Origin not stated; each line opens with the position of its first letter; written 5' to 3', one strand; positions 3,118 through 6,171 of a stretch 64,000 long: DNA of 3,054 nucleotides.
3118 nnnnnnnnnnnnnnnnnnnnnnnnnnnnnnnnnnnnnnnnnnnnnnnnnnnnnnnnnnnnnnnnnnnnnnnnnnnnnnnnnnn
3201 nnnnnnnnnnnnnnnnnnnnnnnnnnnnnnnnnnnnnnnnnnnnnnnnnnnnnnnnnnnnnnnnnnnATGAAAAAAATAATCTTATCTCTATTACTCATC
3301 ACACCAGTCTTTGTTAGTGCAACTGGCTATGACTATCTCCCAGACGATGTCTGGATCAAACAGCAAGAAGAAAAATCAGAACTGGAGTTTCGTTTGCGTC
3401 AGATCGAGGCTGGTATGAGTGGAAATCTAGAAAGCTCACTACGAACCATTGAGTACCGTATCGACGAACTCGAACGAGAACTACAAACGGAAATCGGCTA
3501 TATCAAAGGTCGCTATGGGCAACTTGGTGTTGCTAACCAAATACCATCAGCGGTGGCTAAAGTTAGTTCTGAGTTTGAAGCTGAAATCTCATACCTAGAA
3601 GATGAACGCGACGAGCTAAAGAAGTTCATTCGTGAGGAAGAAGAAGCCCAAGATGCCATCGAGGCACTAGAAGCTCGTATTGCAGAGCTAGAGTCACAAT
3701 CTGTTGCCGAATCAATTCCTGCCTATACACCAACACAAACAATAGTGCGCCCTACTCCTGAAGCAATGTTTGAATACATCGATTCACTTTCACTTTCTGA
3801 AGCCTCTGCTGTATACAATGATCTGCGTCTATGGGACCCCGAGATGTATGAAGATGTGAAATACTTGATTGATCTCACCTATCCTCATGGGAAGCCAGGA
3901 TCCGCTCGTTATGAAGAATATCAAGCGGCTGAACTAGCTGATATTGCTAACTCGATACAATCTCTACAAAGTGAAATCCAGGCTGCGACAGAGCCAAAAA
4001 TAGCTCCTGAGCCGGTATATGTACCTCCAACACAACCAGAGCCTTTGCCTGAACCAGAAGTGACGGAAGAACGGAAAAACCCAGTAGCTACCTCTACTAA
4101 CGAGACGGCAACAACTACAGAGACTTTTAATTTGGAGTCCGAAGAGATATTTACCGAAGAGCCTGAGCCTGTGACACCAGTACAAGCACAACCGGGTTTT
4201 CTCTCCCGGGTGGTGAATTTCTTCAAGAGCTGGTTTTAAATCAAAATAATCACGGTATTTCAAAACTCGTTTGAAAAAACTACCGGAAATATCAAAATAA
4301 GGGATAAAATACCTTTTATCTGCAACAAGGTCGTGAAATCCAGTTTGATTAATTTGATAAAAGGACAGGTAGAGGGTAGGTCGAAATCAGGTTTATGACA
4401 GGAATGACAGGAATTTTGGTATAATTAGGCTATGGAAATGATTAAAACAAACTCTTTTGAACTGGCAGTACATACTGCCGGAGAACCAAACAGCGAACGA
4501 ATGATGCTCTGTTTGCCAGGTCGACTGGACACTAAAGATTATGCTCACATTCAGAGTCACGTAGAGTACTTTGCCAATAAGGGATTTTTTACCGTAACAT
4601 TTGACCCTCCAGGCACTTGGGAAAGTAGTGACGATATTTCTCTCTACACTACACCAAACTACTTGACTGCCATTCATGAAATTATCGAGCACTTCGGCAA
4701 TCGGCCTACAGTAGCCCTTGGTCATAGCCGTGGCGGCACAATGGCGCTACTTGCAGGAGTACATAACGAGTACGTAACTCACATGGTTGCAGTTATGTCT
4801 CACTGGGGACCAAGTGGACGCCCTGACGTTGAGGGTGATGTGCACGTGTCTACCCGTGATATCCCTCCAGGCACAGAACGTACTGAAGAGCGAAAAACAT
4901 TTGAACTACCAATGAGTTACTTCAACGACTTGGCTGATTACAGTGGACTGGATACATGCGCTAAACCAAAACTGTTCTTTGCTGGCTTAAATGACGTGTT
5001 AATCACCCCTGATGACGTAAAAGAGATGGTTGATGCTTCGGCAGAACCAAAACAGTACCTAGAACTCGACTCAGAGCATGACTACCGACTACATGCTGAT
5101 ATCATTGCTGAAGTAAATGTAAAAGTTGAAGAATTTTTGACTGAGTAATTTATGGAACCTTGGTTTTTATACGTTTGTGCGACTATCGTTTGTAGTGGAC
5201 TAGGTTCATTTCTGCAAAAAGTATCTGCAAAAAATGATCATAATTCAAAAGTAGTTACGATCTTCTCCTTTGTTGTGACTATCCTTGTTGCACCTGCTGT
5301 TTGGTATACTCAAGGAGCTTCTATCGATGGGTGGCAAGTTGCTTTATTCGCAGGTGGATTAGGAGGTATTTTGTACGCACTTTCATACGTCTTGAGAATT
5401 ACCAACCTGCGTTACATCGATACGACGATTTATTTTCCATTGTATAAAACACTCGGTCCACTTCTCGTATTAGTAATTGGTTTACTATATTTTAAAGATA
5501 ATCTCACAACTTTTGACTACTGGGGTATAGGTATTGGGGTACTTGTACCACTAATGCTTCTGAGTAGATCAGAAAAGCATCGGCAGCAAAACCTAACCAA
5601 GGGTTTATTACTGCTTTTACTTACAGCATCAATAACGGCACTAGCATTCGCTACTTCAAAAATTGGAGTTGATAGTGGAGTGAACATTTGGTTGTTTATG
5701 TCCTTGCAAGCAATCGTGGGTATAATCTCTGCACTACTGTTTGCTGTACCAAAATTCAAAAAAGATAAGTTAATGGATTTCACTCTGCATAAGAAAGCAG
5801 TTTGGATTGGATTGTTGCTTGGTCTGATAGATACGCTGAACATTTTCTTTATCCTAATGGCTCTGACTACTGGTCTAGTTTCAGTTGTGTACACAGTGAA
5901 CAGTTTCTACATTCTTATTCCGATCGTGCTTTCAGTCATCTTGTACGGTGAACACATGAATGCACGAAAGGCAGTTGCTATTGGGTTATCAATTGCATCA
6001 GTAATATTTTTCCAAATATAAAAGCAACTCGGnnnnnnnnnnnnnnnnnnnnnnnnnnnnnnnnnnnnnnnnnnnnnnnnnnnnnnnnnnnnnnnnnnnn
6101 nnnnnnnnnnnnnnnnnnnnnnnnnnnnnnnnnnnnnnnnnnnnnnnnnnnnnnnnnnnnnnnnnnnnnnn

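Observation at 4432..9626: Operon encoding an alpha/beta hydrolase, a DMT transporter and a 1197-aa Mrr-like nuclease-TPR protein (possible defence or sensor module)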

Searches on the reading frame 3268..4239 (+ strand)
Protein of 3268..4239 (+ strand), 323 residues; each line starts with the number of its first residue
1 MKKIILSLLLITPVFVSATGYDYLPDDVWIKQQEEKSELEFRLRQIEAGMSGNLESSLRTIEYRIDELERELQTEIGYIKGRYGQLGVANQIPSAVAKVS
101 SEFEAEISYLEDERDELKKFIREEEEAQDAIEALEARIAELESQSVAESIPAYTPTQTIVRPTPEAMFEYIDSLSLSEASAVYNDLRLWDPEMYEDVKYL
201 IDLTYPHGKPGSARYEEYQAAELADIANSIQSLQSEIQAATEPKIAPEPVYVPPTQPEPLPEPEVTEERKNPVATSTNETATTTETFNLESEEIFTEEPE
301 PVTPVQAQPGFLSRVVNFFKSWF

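Call 6: search_protein_families(library=pfam, proteins=[window:3268-4239:+], max_evalue=0.01)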
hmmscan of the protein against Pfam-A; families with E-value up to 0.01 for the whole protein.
window:3268-4239:+ (323 aa): 1 family
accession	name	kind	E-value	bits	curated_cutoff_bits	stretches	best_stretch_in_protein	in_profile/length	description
PF16888.10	YwqH-like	-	0.009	16.7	33.7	0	26-79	57-100/123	YwqH-like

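Call 7: search_protein_families(library=padloc, proteins=[window:3268-4239:+], max_evalue=0.01)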
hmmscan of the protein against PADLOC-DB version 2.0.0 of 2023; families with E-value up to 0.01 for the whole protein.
window:3268-4239:+ (323 aa): 1 family
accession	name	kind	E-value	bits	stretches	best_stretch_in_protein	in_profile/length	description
PDLC00006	DruC1|DruC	-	0.0071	12.9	0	64-174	242-353/626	Unknown function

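Call 9: search_protein_families(library=ncbifam, proteins=[window:3268-4239:+], max_evalue=0.01)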
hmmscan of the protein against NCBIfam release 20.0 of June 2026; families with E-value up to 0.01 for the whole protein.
window:3268-4239:+ (323 aa): 5 families
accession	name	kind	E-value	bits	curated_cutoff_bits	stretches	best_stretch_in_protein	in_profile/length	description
NF033930.1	pneumo_PspA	exception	0.00025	19.9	850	1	39-304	194-420/659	pneumococcal surface protein A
NF003034.1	PRK03918.1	equivalog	0.00035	18.7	700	1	32-144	243-353/878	DNA double-strand break repair ATPase Rad50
TIGR02169.1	SMC_prok_A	equivalog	0.0035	15.1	729.4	1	31-203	672-846/1165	chromosome segregation protein SMC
TIGR03007.1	pepcterm_ChnLen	equivalog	0.0042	15.4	278.85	1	62-144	281-363/498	XrtA system polysaccharide chain length determinant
TIGR03017.1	EpsF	equivalog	0.0051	15.6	422.75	1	42-164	269-393/444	chain length determinant protein EpsF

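Call 82: search_protein_families(library=pfam, proteins=[window:3268-4239:+], max_evalue=1)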
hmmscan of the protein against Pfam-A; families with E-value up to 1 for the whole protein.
window:3268-4239:+ (323 aa): 15 families
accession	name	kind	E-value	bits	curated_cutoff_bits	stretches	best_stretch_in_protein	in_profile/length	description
PF16888.10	YwqH-like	-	0.009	16.7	33.7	1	26-79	57-100/123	YwqH-like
PF04108.17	ATG17_like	-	0.014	15.3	43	2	51-175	175-292/355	Autophagy protein ATG17-like domain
PF04513.17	Baculo_PEP_C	-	0.033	14.7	38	1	43-144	4-100/140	Baculovirus polyhedron envelope protein, PEP, C terminus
PF07160.18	SKA1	-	0.076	13.2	29.6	1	65-158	3-95/243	Spindle and kinetochore-associated protein 1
PF14362.11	DUF4407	-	0.087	12.5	31.3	1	40-144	133-224/297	Domain of unknown function (DUF4407)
PF25764.1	KIF21A_4th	-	0.1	12.7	33.1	0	32-73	73-114/183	KIF21A-like domain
PF12128.14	DUF3584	-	0.24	9.2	31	1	39-141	583-680/1191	Protein of unknown function (DUF3584)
PF19191.5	HEF_HK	-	0.26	12.2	24.1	1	94-143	4-53/67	HEF_HK domain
PF24922.1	ACBP4_C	-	0.26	12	31.2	1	32-74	8-49/105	Acyl-CoA-binding domain-containing protein 4-6, C-terminal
PF10473.14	CENP-F_leu_zip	-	0.26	11.8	34.5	1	100-142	68-107/140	Leucine-rich repeats of kinetochore protein Cenp-F/LEK1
PF16673.10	TRAF_BIRC3_bd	-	0.31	11.2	30.5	1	118-142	35-59/64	TNF receptor-associated factor BIRC3 binding domain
PF13334.11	DUF4094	-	0.33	11.9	24.5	0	104-144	48-83/90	Domain of unknown function (DUF4094)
PF23991.1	DUF7310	-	0.36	11.8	40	0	52-79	33-60/83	Coiled-coil region of unknown function (DUF7310)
PF10211.14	Ax_dynein_light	-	0.61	10.5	26.4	1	100-153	121-174/187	Axonemal dynein light chain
PF06825.17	HSBP1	-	0.67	10.3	28.6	0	49-74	20-45/51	Heat shock factor binding protein 1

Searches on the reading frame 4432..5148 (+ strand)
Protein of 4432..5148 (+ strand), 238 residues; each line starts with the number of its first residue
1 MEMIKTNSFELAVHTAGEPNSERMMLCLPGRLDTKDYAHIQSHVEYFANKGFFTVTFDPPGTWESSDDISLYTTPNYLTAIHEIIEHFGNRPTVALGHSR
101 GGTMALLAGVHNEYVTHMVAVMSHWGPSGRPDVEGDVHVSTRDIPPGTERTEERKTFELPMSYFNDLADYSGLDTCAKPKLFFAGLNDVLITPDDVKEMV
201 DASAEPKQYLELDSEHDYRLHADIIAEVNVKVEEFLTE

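Call 6: search_protein_families(library=pfam, proteins=[window:4432-5148:+], max_evalue=0.01)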
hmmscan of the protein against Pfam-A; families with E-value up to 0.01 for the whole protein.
window:4432-5148:+ (238 aa): 5 families
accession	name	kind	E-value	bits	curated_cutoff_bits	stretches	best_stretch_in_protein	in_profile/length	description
PF00561.26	Abhydrolase_1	-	1e-13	52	25.8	1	25-127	3-107/245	alpha/beta hydrolase fold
PF12697.13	Abhydrolase_6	-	6.2e-07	30.7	26.3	1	41-168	17-135/217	Alpha/beta hydrolase family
PF12146.15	Hydrolase_4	-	5.1e-05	23.1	27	1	40-119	20-105/239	Serine aminopeptidase, S33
PF00756.26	Esterase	-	0.003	17.8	22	1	90-132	112-164/251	Putative esterase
PF03959.19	FSH1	-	0.005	17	21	1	69-216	80-199/211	Serine hydrolase (FSH1)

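Call 7: search_protein_families(library=padloc, proteins=[window:4432-5148:+], max_evalue=0.01)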
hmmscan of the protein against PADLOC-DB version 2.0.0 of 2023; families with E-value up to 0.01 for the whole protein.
window:4432-5148:+ (238 aa): 0 families

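Call 9: search_protein_families(library=ncbifam, proteins=[window:4432-5148:+], max_evalue=0.01)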
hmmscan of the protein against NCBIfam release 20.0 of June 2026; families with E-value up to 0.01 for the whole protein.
window:4432-5148:+ (238 aa): 1 family
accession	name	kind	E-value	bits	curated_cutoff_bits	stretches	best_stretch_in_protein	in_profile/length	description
NF058580.1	lipase_V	equivalog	5.5e-05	23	300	1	5-108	9-107/230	EstV family lipase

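Call 36: list_cluster_members(proteins=[P0001, window:4432-5145:+, window:5152-6018:+])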
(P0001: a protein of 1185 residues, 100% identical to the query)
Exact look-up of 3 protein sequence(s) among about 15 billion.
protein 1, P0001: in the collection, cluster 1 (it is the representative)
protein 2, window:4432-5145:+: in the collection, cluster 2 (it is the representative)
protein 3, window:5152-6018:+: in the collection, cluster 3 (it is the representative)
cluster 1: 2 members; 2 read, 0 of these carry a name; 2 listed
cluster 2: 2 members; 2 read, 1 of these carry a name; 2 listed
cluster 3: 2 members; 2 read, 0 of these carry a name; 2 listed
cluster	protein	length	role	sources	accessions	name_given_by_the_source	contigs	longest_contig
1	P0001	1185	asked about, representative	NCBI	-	-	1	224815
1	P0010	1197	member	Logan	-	-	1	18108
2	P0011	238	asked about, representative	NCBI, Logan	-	-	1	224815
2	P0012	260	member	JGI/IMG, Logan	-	pimeloyl-ACP methyl ester carboxylesterase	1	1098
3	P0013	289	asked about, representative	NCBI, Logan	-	-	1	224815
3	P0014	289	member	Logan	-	-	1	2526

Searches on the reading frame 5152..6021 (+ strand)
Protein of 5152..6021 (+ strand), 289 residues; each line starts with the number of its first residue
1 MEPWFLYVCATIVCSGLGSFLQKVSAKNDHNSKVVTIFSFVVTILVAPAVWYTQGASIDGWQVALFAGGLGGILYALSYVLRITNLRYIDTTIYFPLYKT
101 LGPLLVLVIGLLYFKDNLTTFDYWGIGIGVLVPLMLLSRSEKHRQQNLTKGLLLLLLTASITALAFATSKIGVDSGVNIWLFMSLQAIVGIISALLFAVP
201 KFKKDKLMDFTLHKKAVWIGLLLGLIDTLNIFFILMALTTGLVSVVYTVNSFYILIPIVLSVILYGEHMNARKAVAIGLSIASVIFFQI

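Call 6: search_protein_families(library=pfam, proteins=[window:5152-6021:+], max_evalue=0.01)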
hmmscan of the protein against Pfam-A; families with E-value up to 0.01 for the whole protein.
window:5152-6021:+ (289 aa): 2 families
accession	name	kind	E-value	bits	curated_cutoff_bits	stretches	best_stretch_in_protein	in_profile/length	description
PF00892.27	EamA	-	2.9e-18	66.9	28.2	2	150-286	2-132/135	EamA-like transporter family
PF00893.25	Multi_Drug_Res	-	0.00062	20.7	23.7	0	73-126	37-90/93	Small Multidrug Resistance protein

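Call 7: search_protein_families(library=padloc, proteins=[window:5152-6021:+], max_evalue=0.01)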
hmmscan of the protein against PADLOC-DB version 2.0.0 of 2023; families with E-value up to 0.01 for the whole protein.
window:5152-6021:+ (289 aa): 0 families

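Call 9: search_protein_families(library=ncbifam, proteins=[window:5152-6021:+], max_evalue=0.01)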
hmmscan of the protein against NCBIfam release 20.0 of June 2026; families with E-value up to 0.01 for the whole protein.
window:5152-6021:+ (289 aa): 1 family
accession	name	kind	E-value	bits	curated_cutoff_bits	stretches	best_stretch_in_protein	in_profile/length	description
TIGR03340.1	phn_DUF6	hypoth_equivalog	2.3e-08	34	288.15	1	28-280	24-274/281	phosphonate utilization associated putative membrane protein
